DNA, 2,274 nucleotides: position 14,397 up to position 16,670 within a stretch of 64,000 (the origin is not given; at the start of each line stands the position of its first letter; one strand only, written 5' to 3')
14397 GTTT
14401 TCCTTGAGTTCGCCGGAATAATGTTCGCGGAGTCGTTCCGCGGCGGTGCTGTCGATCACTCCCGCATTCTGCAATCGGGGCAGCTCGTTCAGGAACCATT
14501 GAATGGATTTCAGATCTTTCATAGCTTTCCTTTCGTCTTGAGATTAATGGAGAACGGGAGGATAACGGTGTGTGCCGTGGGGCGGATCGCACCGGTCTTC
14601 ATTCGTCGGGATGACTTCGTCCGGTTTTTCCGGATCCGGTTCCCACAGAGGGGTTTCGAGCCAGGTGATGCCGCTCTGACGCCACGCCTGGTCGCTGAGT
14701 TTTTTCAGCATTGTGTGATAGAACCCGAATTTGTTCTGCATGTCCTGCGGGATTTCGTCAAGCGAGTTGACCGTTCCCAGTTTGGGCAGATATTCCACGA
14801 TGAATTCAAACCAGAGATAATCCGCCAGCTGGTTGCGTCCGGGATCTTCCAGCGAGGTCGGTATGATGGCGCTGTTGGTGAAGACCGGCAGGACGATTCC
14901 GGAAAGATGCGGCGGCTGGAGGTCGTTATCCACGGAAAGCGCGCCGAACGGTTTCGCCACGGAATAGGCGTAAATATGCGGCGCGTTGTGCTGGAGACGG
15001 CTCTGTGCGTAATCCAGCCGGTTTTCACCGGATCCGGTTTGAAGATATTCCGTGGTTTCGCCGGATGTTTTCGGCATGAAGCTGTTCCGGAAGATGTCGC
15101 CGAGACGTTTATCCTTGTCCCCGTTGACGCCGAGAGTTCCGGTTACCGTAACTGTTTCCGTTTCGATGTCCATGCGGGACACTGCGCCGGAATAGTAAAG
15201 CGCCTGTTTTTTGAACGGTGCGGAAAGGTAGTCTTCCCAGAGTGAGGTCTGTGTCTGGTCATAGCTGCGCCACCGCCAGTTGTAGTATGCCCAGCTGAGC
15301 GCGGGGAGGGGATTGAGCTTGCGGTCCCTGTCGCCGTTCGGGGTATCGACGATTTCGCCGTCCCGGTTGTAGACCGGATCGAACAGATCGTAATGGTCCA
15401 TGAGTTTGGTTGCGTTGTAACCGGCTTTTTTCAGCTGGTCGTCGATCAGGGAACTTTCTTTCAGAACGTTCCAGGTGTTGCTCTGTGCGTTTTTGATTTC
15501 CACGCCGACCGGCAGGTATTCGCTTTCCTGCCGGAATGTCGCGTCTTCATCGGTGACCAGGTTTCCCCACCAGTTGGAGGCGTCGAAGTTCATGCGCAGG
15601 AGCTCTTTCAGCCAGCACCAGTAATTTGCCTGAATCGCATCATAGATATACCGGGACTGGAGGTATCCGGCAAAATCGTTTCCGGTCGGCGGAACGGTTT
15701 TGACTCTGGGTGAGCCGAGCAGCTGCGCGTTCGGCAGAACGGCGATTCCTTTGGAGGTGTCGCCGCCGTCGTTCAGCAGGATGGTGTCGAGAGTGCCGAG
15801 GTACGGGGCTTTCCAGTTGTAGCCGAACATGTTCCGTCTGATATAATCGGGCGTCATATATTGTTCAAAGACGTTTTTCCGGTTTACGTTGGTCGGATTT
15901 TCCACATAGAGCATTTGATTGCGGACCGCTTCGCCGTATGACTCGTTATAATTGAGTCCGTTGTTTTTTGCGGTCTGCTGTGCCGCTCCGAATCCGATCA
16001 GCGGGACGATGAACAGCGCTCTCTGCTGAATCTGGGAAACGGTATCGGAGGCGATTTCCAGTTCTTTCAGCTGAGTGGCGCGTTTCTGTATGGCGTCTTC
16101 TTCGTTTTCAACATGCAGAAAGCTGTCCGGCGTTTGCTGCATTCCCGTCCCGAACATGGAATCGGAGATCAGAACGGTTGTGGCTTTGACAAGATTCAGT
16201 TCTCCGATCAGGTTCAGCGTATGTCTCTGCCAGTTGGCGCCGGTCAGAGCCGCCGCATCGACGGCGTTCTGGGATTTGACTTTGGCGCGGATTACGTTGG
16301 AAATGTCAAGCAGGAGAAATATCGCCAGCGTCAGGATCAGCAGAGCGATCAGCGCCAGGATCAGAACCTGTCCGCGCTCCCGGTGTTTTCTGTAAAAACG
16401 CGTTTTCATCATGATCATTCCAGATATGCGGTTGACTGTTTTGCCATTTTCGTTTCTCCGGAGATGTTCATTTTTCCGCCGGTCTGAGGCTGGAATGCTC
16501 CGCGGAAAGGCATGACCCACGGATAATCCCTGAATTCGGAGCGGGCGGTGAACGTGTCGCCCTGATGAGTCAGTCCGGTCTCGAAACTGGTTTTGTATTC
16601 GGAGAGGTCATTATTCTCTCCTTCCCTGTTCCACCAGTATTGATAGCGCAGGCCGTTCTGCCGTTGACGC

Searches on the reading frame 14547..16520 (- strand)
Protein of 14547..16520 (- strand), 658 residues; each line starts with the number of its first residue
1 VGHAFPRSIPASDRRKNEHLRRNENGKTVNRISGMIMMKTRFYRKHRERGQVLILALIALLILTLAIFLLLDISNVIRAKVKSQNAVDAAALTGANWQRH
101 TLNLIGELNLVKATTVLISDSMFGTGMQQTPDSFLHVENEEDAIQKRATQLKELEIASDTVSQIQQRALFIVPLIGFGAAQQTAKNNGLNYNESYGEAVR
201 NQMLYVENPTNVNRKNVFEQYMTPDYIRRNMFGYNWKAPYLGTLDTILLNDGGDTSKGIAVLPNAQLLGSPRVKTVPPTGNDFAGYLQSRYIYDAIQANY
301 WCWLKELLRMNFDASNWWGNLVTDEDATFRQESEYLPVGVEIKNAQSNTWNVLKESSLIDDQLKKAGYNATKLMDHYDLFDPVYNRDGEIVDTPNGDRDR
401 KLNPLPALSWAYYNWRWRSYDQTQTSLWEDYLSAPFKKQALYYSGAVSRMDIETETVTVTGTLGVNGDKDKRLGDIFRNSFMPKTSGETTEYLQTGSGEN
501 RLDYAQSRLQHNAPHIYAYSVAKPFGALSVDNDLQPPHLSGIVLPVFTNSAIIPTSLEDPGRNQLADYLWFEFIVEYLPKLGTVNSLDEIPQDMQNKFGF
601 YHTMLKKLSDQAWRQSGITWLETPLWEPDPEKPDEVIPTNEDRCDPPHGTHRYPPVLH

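Call 14: search_protein_families(library=pfam, proteins=[window:14547-16520:-], max_evalue=0.001)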
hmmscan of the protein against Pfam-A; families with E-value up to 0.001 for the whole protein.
window:14547-16520:- (658 aa): 1 family
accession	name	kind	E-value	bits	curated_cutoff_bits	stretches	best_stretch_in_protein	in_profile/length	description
PF13400.11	Tad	-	1.6e-09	38.3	22.3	1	50-95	1-45/47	Putative Flp pilus-assembly TadE/G-like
